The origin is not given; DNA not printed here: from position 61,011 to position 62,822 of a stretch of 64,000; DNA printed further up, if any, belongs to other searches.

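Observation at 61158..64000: Translationally coupled Hanks kinase plus 504-aa orphan protein on an integrase island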

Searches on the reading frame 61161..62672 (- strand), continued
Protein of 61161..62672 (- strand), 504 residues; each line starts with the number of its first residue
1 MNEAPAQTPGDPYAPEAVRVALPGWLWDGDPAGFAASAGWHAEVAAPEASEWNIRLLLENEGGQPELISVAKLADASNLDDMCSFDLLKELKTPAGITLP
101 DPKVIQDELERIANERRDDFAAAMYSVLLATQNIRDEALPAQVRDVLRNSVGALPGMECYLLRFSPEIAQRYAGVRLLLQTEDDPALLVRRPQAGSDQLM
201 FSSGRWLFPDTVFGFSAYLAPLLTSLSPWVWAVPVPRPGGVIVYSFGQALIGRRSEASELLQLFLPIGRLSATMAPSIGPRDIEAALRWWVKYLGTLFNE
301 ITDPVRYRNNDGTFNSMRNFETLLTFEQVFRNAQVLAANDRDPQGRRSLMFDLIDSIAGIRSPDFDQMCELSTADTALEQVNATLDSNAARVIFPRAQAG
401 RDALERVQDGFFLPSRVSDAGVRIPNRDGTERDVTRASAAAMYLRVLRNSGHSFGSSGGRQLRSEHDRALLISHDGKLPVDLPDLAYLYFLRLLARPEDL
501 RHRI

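Call 98: search_protein_families(library=padloc, proteins=[L010:3805-5592:+, L010:5580-7214:+, L013:3276-5939:+, L013:7349-9739:+, L020:7611-8807:+, L029:2949-3995:+, L026:3235-4545:+, L018:7484-9124:+, L008:5872-7893:+, L008:4410-5405:+], max_evalue=0.00001)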
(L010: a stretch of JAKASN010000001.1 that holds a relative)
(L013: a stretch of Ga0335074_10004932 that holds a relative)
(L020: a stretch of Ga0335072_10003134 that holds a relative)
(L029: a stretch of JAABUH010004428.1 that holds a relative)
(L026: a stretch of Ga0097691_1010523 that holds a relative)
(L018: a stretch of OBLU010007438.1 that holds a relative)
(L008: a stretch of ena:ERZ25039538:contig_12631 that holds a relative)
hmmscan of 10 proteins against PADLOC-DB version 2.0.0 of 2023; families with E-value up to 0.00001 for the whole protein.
L010:3805-5592:+ (596 aa): 15 families
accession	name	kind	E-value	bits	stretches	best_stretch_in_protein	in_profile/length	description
PDLC00086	GajA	-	1.4e-24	84.9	2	336-586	326-576/600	AAA ATPase domain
PDLC04168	GajA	-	6.8e-22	75.9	1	18-530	1-483/570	-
PDLC00070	GajA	-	7.3e-14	49.3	1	18-69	1-52/596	AAA ATPase domain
PDLC00094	GajA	-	2.1e-11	41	1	18-121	1-105/569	AAA ATPase domain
PDLC00096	GajA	-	3.2e-11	40.7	0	18-88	1-76/630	AAA ATPase domain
PDLC00066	GajA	-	1.2e-10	38.6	0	331-425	300-393/567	AAA ATPase domain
PDLC00081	GajA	-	2.4e-10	37.7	0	18-80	1-63/574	AAA ATPase domain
PDLC00092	GajA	-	2.3e-09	34.3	0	18-70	1-54/604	AAA ATPase domain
PDLC00069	GajA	-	5.9e-09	32.9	1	18-113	1-91/687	AAA ATPase domain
PDLC00075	GajA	-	1.8e-08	31.4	1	18-475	1-419/536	AAA ATPase domain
PDLC00062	GajA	-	2.1e-07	27.8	1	18-120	1-104/639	AAA ATPase domain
PDLC00091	GajA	-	4.5e-07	27.1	0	18-86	1-72/627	AAA ATPase domain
PDLC00098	GajA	-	5.7e-07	26.6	0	18-67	1-51/534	AAA ATPase domain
PDLC02981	AriAB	-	8.1e-07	26.1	0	340-528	362-537/694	-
PDLC00071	GajA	-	1.7e-06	25.1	0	18-85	1-70/588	AAA ATPase domain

L010:5580-7214:+ (545 aa): 42 families (the best 25 are shown)
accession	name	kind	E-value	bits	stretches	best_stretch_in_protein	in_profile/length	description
PDLC00104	GajB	-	1.3e-39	134.4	3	12-123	7-116/574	UrvD helicase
PDLC03802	RTasHel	-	4e-26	90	2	12-101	9-94/675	DRT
PDLC00141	GajB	-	2.9e-24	83.3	1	15-108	10-101/572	UrvD helicase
PDLC00132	GajB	-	3.7e-22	76.7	2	12-111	7-100/625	UrvD helicase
PDLC00114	GajB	-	1.1e-21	75.1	2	13-110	12-106/635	UrvD helicase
PDLC00121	GajB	-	1.2e-20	71.6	2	8-112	5-109/565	UrvD helicase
PDLC00117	GajB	-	6.3e-19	65.9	1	131-313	194-377/604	UrvD helicase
PDLC00103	GajB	-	1.1e-17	62.2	1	126-193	182-252/612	UrvD helicase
PDLC00130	GajB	-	3.1e-17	60.1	1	131-194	181-247/589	UrvD helicase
PDLC00127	GajB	-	3.3e-16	56.9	1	131-201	177-252/594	UrvD helicase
PDLC00116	GajB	-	1.3e-15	55.1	1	21-193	24-200/557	UrvD helicase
PDLC04173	GajB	-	1.5e-15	55.1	1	25-194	13-162/471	-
PDLC00144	GajB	-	3.3e-15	53.7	1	16-194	22-202/559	UrvD helicase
PDLC00135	GajB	-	7.6e-15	52.8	1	22-104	21-92/603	UrvD helicase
PDLC00119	GajB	-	8.5e-15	52.7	1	127-195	190-260/565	UrvD helicase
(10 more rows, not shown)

L013:3276-5939:+ (888 aa): 3 families
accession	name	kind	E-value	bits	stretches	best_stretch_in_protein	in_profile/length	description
PDLC02424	PprPIWI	-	3.1e-198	659.1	1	8-883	2-869/882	-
PDLC02426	PprPIWI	-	2.2e-150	500.5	1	6-886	1-715/718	-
PDLC02429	RNaseH_pPIWI_RE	-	2.3e-73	245.7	1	614-881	1-291/292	-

L013:7349-9739:+ (797 aa): 22 families
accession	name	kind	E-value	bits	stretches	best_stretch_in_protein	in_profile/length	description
PDLC01087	C3a187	-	7.3e-27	92.4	1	537-782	317-543/559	NERD+UvrD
PDLC00132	GajB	-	1.5e-24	84.6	2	706-784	533-602/625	UrvD helicase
PDLC00114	GajB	-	1.9e-23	80.9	2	708-785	542-614/635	UrvD helicase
PDLC00104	GajB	-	9.4e-19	65.5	2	513-584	133-208/574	UrvD helicase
PDLC00117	GajB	-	4.4e-18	63.1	1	692-784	494-576/604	UrvD helicase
PDLC03802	RTasHel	-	2.3e-17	61.1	2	538-617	191-271/675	DRT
PDLC00103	GajB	-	4.9e-14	50.2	1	697-784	504-578/612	UrvD helicase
PDLC00127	GajB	-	2.3e-13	47.5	1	709-780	501-564/594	UrvD helicase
PDLC00123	GajB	-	1e-12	45.5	1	708-781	436-506/540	UrvD helicase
PDLC00121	GajB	-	4.3e-12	43.3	1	349-582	23-242/565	UrvD helicase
PDLC00141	GajB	-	6.3e-12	42.6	0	524-584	152-209/572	UrvD helicase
PDLC00106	GajB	-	3.2e-11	40.5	0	479-618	146-287/577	UrvD helicase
PDLC00144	GajB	-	9.8e-11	38.9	1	703-783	457-521/559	UrvD helicase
PDLC00107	GajB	-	1.2e-10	38.7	0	711-785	477-559/587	UrvD helicase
PDLC00130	GajB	-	2.8e-10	37.1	1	702-781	498-567/589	UrvD helicase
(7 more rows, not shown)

L020:7611-8807:+ (399 aa): 1 family
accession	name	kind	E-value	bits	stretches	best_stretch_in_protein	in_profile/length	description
PDLC03987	PD-Lambda-3_B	-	4.7e-09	33.9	1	275-375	161-266/270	-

L029:2949-3995:+ (349 aa): 27 families (the best 25 are shown)
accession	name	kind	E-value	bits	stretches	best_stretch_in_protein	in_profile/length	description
PDLC04795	PDC-S02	-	6.1e-130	431.6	1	17-339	28-350/357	-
PDLC04831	PDC-S02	-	7.5e-127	421.5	1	16-341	14-339/346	-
PDLC04810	PDC-S02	-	6.7e-115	382.1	1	22-339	20-350/355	-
PDLC04803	PDC-S02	-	2.9e-81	271.1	1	79-335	8-260/269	-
PDLC04807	PDC-S02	-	9.6e-81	269.7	1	21-322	21-326/351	-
PDLC04826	PDC-S02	-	2.5e-79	264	1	20-219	18-217/222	-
PDLC04804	PDC-S02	-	3.7e-67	223.9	1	14-192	12-191/203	-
PDLC04813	PDC-S02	-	4.3e-64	213.6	1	174-339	3-168/175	-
PDLC04822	PDC-S02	-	8.6e-62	207.4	1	24-296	21-288/294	-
PDLC04811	PDC-S02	-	3e-61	204.2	1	17-170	16-169/172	-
PDLC04820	PDC-S02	-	3.6e-47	159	1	24-318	37-304/332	-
PDLC04827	PDC-S02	-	1.2e-44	150.7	1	21-230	18-230/234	-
PDLC04800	PDC-S02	-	2.4e-37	126.1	1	20-126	18-124/129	-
PDLC04798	PDC-S02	-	1.5e-36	124.6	1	176-320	48-191/222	-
PDLC01464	PD_DExK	-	2.3e-36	123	2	126-252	14-126/126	"CAS-I,CAS-II,CAS-III,CAS-IV,CAS-V,CAS-VI; associated"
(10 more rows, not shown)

L026:3235-4545:+ (437 aa): 1 family
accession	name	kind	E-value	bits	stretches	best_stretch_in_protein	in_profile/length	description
PDLC04108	PD-T7-3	-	2.4e-31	107.4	1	155-369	6-221/432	-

L018:7484-9124:+ (547 aa): 0 families

L008:5872-7893:+ (674 aa): 8 families
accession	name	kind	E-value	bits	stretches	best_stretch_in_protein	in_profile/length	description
PDLC03863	LmuB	-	2.1e-74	249.3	1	2-648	3-582/610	-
PDLC03859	LmuB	-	4.4e-18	63.8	1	2-648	3-586/611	-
PDLC03860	LmuB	-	5.1e-13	46.4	1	19-217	18-174/565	-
PDLC03864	LmuB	-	7.7e-10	35.9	1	393-626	384-606/657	-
PDLC00254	LmuB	-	4.8e-07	26.8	0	21-101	20-102/563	AAA ATPase domain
PDLC00262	LmuB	-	7.1e-07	26.4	0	2-55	1-53/588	AAA ATPase domain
PDLC03862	LmuB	-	1.4e-06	24.9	0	15-54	15-54/643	-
PDLC00250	LmuB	-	4e-06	23.8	0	20-53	20-53/582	AAA ATPase domain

L008:4410-5405:+ (332 aa): 1 family
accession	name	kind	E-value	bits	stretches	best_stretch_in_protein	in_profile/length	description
PDLC03852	LmuA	-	3.2e-18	64.8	1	32-189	16-184/336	-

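Call 106: search_protein_families(library=padloc, proteins=[L011:9831-11495:-, L011:12443-14959:-, L012:10923-13145:-, L021:7740-11750:-, L021:1369-3672:-, L024:10950-12245:-, L040:178-1905:+, L018:376-3099:+, L018:2928-4604:+, L027:1219-2493:-], max_evalue=0.000001)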
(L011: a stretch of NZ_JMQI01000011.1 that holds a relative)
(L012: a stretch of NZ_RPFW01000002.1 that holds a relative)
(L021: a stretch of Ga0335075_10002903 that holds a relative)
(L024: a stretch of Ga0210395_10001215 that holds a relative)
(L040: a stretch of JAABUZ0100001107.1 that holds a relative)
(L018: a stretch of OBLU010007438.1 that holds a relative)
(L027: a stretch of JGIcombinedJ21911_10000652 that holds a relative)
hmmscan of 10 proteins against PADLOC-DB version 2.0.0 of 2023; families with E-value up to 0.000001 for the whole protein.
L011:9831-11495:- (555 aa): 6 families
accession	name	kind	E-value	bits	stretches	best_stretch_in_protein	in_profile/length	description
PDLC02982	AriAB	-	4.3e-58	195.3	1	103-534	135-552/570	-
PDLC02980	AriA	-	4.7e-14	51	1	182-249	231-301/304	-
PDLC02983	AriB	-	3.4e-12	45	1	297-468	3-173/236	-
PDLC04135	mad3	-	3.2e-11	41.4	1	175-252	250-328/374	mads_3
PDLC02981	AriAB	-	8.2e-09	32.7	0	145-525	264-674/694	-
PDLC02335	AbiLi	-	8.4e-08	29.6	0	124-250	172-240/326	AbiLi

L011:12443-14959:- (839 aa): 0 families

L012:10923-13145:- (741 aa): 1 family
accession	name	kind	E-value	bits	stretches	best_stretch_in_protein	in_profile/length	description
PDLC01737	TnsB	-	8.6e-08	29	1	402-496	289-381/621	TnsB_0_V-K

L021:7740-11750:- (1337 aa): 0 families

L021:1369-3672:- (768 aa): 23 families
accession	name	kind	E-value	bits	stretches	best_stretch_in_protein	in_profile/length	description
PDLC02850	DpdE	-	1.7e-37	126.9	1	287-759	820-1269/1282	DpdE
PDLC02842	DpdE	-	2.2e-37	126.3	1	297-752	724-1174/1176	DpdE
PDLC02845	DpdE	-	7.1e-37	124.8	1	296-752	865-1291/1293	DpdE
PDLC02849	DpdE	-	1.2e-33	114.4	1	297-738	423-841/857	DpdE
PDLC02627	DrmD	-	1.3e-31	107.5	2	577-731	549-700/748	DrmD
PDLC00633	ZorD1|ZorD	-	2e-31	106.9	2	277-443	443-614/908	"SWI2/SNF2 helicase, Mrr-like nuclease"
PDLC02851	DpdE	-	2.4e-30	103.1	1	297-748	620-1053/1055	DpdE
PDLC00632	ZorD1|ZorD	-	1.9e-29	100.3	1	359-734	714-1084/1101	"SWI2/SNF2 helicase, Mrr-like nuclease"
PDLC00631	ZorD1|ZorD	-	2.3e-27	93.2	1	277-737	441-917/1071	"SWI2/SNF2 helicase, Mrr-like nuclease"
PDLC02852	DpdE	-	2.4e-25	86.6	2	296-443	483-631/905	DpdE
PDLC00629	ZorD1|ZorD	-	2.5e-25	86.6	1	361-734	605-959/1012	"SWI2/SNF2 helicase, Mrr-like nuclease"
PDLC00634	ZorD1|ZorD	-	5.5e-22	75.4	1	614-727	842-966/1208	"SWI2/SNF2 helicase, Mrr-like nuclease"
PDLC00659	HmaA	-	6.7e-16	55.3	1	596-733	510-649/1176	SNF2 helicase / DEAD-box helicase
PDLC02500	BrxHI|BrxHII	-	2.4e-15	54.1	1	582-722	460-601/933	BrxHI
PDLC00628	ZorD1|ZorD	-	5.3e-14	48.9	1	625-706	862-943/1171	"SWI2/SNF2 helicase, Mrr-like nuclease"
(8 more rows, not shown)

L024:10950-12245:- (432 aa): 0 families

L040:178-1905:+ (576 aa): 0 families

L018:376-3099:+ (908 aa): 11 families
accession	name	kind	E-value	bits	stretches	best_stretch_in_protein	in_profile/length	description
PDLC02402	Aga_SIR2-PNTD1-PNTD2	-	4.6e-238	790.6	2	27-695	5-705/876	Class I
PDLC02418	Aga_SIR2-Kinase-PNTD1-PNTD2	-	1.5e-142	474.4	3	408-695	282-583/756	Class I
PDLC02419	Aga_SIR2-PNTD1-PNTD2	-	1.8e-37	127.3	1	38-342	7-314/558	Class I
PDLC02420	Aga_SIR2-PNTD1-PNTD2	-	5e-28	95.8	1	39-302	21-286/1010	Class I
PDLC02401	Aga_SIR2-PNTD1-PNTD2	-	1.1e-27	95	1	97-344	41-289/524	Class I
PDLC02384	pAgo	-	3.7e-26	89.7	1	38-303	21-288/1030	-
PDLC02415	Aga_REase-PNTD1-PNTD2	-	1.8e-25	87.7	2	732-848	277-389/423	Class I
PDLC02398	Aga_REase-PNTD1-PNTD2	-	7.6e-16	56.1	1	732-838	280-384/429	Class I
PDLC05061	PDC-S65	-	2.1e-10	38.5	1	41-301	35-282/592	-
PDLC02399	Aga_REase-PNTD1-PNTD2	-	7e-09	33.1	0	732-833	323-421/463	Class I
PDLC02417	Aga_REase_Archaea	-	3.4e-07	28.1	1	655-836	236-367/416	Class I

L018:2928-4604:+ (559 aa): 12 families
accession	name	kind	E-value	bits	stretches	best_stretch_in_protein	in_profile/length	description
PDLC02376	pAgo_I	-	6.1e-135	448.9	1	61-559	2-455/455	Class I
PDLC02436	pAgo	-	8.7e-108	359.1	1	65-558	10-459/460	-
PDLC02378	pAgo_I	-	1.8e-86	288.9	1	61-559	3-493/493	Class I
PDLC02377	pAgo_I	-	5e-59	198.3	2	272-559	161-457/457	Class I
PDLC02392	pAgo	-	9.4e-56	187.2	1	271-559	52-346/346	-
PDLC02384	pAgo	-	3.2e-31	106.4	1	272-558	731-1029/1030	-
PDLC02420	Aga_SIR2-PNTD1-PNTD2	-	7.8e-30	101.8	1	272-542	711-993/1010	Class I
PDLC02428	PprPIWI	-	1.7e-14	51.5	1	274-537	402-644/666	-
PDLC02388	pAgo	-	1.2e-07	28.4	1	276-424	446-579/716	-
PDLC02397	pAgo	-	3.1e-07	27.6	1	275-538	316-559/578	-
PDLC02389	pAgo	-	7.6e-07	25.9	0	311-549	498-725/733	-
PDLC02394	pAgo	-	8.6e-07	25.1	0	305-538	856-1094/1121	-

L027:1219-2493:- (425 aa): 0 families

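Call 107: search_protein_families(library=pfam, proteins=[L011:9831-11495:-, L011:12443-14959:-, L012:10923-13145:-, L021:7740-11750:-, L021:1369-3672:-, L024:10950-12245:-, L040:178-1905:+, L018:376-3099:+, L018:2928-4604:+, L027:1219-2493:-], max_evalue=0.0001)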
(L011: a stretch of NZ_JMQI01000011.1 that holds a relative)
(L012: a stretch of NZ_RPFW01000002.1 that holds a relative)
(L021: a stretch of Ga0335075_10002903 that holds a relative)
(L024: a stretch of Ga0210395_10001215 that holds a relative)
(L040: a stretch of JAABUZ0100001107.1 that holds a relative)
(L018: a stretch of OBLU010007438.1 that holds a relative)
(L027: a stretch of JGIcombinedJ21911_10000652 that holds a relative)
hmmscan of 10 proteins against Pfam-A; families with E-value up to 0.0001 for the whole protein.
L011:9831-11495:- (555 aa): 3 families
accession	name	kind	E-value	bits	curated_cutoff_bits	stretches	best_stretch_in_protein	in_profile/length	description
PF13304.12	AAA_21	-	6.4e-12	46.6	27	1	185-249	234-301/304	AAA domain, putative AbiEii toxin, Type IV TA system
PF14491.11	DUF4435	-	1.6e-10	41.6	27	1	298-411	4-117/238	Protein of unknown function (DUF4435)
PF00005.33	ABC_tran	-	1.6e-05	26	25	0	39-216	11-135/137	ABC transporter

L011:12443-14959:- (839 aa): 16 families
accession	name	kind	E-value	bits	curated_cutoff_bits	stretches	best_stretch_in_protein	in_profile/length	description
PF13374.12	TPR_10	-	5.1e-95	309.6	27.5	8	589-630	1-42/42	Tetratricopeptide repeat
PF13424.12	TPR_12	-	4.5e-94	309.2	30.1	7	594-662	7-75/77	Tetratricopeptide repeat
PF13176.12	TPR_7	-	1.6e-32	109.2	27.9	0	595-622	4-31/36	Tetratricopeptide repeat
PF24885.1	TPR_NPHP3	-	3.7e-26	92.4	100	3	516-622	109-215/239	Nephrocystin-3 TPR domain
PF14559.12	TPR_19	-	1.6e-23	83.2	25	1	518-570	3-47/68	Tetratricopeptide repeat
PF00515.34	TPR_1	-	1.6e-21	75.6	27.8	0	594-619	5-30/34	Tetratricopeptide repeat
PF13432.12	TPR_16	-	9.5e-19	68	32.7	0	516-570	7-53/65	Tetratricopeptide repeat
PF01535.26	PPR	-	4.1e-16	58.5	25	0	678-698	4-24/31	PPR repeat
PF13181.12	TPR_8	-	1.8e-14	53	25.7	0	634-653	3-22/34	Tetratricopeptide repeat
PF20225.4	DUF6584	-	3.5e-14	53.6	27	0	625-651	30-56/171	Family of unknown function (DUF6584)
PF07719.23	TPR_2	-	3.4e-13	49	27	0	678-699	5-26/34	Tetratricopeptide repeat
PF12854.13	PPR_1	-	4.4e-11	42.7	23.8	0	687-699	20-32/34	PPR repeat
PF13431.12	TPR_17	-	6.3e-11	42.1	24.4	0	760-779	15-34/34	Tetratricopeptide repeat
PF13428.12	TPR_14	-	3.1e-06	27.8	23.5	0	721-741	6-26/44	Tetratricopeptide repeat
PF00931.28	NB-ARC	-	4.9e-05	23.2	23.5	1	131-288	6-172/248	NB-ARC domain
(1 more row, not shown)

L012:10923-13145:- (741 aa): 1 family
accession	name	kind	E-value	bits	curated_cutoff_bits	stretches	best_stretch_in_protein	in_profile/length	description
PF09299.17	Mu-transpos_C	-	8.9e-06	26.1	21.7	1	537-597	4-55/61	Mu transposase, C-terminal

L021:7740-11750:- (1337 aa): 6 families
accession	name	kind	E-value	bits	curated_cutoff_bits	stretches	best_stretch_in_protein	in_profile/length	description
PF13365.12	Trypsin_2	-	1.7e-12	48.7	27.6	1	22-180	1-144/144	Trypsin-like peptidase domain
PF13424.12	TPR_12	-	3.4e-10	40.4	30.1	0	1206-1241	41-76/77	Tetratricopeptide repeat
PF25199.1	nSTAND_NTPase5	-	2.7e-09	37.4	34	1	268-378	34-142/145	Novel STAND NTPase 5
PF13181.12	TPR_8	-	2.3e-06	27.7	25.7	0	942-969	4-31/34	Tetratricopeptide repeat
PF00089.32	Trypsin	-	2.8e-05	24.5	20.6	1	15-200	20-215/220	Trypsin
PF00515.34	TPR_1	-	5.8e-05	23.2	27.8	0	1210-1239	1-30/34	Tetratricopeptide repeat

L021:1369-3672:- (768 aa): 4 families
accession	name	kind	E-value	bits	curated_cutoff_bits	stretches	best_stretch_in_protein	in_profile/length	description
PF00176.29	SNF2-rel_dom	-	2e-22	80.1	24.9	1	293-499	17-232/290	SNF2-related domain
PF00271.37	Helicase_C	-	1.6e-12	48.1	23.5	1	594-695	11-110/110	Helicase conserved C-terminal domain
PF00270.35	DEAD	-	1.2e-06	28.8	26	1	280-435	2-166/167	DEAD/DEAH box helicase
PF04851.21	ResIII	-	1.3e-05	25.7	22.5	0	277-428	3-162/164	Type III restriction enzyme, res subunit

L024:10950-12245:- (432 aa): 0 families

L040:178-1905:+ (576 aa): 1 family
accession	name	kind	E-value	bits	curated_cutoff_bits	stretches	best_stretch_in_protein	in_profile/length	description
PF00589.27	Phage_integrase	-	2.8e-29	102.5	27.1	1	328-495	3-169/172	Phage integrase family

L018:376-3099:+ (908 aa): 1 family
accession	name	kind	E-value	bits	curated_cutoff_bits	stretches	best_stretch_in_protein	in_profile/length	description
PF13749.12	HATPase_c_4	-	3e-09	37.2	26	1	469-538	3-73/89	Putative ATP-dependent DNA helicase recG C-terminal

L018:2928-4604:+ (559 aa): 0 families

L027:1219-2493:- (425 aa): 0 families
